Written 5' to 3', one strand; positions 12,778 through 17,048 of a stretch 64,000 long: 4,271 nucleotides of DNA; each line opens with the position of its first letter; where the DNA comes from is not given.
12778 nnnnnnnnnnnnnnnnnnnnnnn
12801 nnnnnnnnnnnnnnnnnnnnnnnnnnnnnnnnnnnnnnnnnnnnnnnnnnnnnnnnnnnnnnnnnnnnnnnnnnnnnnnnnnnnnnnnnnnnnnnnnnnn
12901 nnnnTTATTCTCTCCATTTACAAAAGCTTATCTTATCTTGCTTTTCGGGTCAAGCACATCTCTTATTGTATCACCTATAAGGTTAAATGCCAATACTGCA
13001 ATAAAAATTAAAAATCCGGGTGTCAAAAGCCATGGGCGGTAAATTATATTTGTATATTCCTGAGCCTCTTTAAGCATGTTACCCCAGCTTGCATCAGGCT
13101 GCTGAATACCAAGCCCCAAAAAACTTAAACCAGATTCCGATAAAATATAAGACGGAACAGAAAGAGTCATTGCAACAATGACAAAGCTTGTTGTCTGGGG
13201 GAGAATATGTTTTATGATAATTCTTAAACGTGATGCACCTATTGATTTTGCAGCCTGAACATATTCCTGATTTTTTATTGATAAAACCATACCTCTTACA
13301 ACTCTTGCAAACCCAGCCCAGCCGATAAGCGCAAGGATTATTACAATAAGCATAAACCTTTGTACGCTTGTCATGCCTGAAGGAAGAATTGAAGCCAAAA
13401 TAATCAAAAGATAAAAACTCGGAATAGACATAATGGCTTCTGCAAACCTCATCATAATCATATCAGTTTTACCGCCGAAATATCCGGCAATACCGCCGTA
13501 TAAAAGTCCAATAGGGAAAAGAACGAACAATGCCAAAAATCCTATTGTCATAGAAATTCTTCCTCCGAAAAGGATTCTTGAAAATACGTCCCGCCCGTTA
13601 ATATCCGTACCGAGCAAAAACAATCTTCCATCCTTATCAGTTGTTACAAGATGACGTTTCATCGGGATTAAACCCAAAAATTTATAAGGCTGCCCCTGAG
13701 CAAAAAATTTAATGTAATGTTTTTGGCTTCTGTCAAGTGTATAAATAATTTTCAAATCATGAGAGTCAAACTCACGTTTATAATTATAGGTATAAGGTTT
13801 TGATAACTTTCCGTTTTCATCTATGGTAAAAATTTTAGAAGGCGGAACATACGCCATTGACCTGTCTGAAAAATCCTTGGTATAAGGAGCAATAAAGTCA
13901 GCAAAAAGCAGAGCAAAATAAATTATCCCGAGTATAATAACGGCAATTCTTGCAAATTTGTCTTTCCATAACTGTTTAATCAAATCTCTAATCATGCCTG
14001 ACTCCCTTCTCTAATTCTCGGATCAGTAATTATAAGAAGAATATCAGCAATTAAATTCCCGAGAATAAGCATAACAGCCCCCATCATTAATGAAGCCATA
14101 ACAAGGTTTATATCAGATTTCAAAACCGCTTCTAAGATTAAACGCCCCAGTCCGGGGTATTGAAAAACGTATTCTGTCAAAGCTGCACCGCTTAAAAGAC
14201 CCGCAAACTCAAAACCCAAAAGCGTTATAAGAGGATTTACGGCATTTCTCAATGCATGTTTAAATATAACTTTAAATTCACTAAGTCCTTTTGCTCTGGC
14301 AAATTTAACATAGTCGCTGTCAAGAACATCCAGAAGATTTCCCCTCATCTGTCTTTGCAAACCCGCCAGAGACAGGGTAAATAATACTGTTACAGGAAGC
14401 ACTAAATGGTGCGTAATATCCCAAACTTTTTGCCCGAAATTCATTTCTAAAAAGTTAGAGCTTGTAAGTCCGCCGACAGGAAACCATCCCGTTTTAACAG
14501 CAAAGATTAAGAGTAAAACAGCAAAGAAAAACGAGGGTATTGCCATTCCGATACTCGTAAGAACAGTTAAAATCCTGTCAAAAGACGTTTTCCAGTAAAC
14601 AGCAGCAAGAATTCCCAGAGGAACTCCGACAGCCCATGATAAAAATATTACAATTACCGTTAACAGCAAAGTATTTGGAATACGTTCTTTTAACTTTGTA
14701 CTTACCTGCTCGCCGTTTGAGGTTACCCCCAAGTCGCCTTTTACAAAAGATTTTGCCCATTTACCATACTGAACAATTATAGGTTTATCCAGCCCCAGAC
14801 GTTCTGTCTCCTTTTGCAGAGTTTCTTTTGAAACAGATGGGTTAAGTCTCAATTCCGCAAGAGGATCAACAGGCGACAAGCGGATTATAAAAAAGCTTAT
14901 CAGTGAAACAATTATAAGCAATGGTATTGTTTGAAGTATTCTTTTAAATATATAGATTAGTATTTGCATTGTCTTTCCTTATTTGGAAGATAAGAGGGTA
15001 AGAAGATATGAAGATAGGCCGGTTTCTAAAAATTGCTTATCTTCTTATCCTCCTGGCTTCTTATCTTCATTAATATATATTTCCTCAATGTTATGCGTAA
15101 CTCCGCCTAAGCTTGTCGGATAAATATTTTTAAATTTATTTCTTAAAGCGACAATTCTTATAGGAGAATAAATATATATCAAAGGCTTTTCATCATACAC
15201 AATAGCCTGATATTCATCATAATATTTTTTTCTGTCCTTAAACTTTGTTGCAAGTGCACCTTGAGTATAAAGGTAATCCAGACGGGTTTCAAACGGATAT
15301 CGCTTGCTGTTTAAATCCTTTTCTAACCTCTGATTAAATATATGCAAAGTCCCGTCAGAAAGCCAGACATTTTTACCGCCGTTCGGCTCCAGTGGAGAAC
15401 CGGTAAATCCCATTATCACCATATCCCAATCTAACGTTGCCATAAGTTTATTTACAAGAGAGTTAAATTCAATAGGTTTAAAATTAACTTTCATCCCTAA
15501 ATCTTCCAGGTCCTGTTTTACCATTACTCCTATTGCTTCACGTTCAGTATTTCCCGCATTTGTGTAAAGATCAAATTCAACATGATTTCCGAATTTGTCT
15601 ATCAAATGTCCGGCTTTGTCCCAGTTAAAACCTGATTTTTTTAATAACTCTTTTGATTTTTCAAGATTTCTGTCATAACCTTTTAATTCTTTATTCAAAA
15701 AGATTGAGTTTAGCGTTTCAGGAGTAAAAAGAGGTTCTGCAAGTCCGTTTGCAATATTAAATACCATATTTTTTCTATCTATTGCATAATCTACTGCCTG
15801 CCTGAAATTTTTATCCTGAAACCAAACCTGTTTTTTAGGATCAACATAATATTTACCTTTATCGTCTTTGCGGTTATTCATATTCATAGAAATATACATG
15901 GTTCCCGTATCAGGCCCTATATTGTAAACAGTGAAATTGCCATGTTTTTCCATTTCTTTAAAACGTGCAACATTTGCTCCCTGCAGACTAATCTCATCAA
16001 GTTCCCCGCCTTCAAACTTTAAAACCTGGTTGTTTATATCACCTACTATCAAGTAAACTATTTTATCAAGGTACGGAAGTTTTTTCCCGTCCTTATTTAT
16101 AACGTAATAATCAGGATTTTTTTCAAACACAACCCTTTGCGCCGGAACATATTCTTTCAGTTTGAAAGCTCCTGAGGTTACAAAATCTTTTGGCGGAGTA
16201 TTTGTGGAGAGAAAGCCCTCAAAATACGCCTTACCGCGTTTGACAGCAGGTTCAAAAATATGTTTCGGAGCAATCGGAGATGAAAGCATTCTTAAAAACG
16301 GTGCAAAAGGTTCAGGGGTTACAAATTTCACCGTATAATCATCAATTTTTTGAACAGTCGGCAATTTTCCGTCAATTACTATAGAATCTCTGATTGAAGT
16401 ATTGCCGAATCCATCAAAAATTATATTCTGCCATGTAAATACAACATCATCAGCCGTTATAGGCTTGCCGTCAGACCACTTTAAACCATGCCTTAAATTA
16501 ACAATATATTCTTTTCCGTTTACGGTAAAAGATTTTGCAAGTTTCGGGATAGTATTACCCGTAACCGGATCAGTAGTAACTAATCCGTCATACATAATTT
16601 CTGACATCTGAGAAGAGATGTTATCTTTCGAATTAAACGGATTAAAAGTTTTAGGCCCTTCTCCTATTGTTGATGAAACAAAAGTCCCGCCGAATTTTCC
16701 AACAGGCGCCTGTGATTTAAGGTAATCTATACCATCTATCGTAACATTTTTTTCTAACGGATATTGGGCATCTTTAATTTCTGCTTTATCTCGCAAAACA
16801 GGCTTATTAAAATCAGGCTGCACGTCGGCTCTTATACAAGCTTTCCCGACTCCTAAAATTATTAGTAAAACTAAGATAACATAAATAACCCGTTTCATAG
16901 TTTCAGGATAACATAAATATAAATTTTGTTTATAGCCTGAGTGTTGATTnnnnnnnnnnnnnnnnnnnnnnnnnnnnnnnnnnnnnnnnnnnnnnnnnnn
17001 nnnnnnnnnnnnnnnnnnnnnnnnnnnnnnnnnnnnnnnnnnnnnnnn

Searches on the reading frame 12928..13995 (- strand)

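Call 41: search_protein_families(library=pfam, proteins=[window:12928-13995:-], max_evalue=0.00001)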
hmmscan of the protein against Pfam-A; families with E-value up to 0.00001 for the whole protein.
window:12928-13995:- (355 aa): 2 families
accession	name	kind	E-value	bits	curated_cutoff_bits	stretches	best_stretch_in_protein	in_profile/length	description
PF00528.27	BPD_transp_1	-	3.7e-35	121.7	26.4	1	163-352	1-182/184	Binding-protein-dependent transport system inner membrane component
PF12911.12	OppC_N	-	5e-08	33.1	23.9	1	3-52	4-53/53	N-terminal TM domain of oligopeptide transport permease C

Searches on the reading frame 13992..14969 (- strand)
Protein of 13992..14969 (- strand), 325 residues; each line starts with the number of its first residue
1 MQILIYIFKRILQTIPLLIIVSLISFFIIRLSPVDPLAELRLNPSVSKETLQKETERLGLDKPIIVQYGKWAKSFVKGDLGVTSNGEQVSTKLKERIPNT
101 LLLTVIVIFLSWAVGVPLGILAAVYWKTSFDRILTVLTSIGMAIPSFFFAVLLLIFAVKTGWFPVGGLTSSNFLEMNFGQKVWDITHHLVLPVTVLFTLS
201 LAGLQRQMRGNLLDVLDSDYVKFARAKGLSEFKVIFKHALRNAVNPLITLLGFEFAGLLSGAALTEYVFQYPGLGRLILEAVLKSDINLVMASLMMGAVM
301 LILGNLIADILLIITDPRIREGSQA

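Call 41: search_protein_families(library=pfam, proteins=[window:13992-14969:-], max_evalue=0.00001)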
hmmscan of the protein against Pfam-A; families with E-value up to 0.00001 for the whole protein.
window:13992-14969:- (325 aa): 2 families
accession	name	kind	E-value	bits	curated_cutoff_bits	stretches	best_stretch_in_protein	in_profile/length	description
PF00528.27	BPD_transp_1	-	3.5e-46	157.7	26.4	1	115-320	1-183/184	Binding-protein-dependent transport system inner membrane component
PF19300.4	BPD_transp_1_N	-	4.3e-10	40.2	23.8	1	4-79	2-76/114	Binding-prot-dependent transport system membrane comp, N-term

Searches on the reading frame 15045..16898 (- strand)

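Call 41: search_protein_families(library=pfam, proteins=[window:15045-16898:-], max_evalue=0.00001)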
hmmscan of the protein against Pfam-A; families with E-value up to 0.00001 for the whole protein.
window:15045-16898:- (617 aa): 1 family
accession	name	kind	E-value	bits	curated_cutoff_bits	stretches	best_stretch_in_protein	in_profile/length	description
PF00496.27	SBP_bac_5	-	1.9e-78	264.6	32.4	1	117-515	3-363/368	Bacterial extracellular solute-binding proteins, family 5 Middle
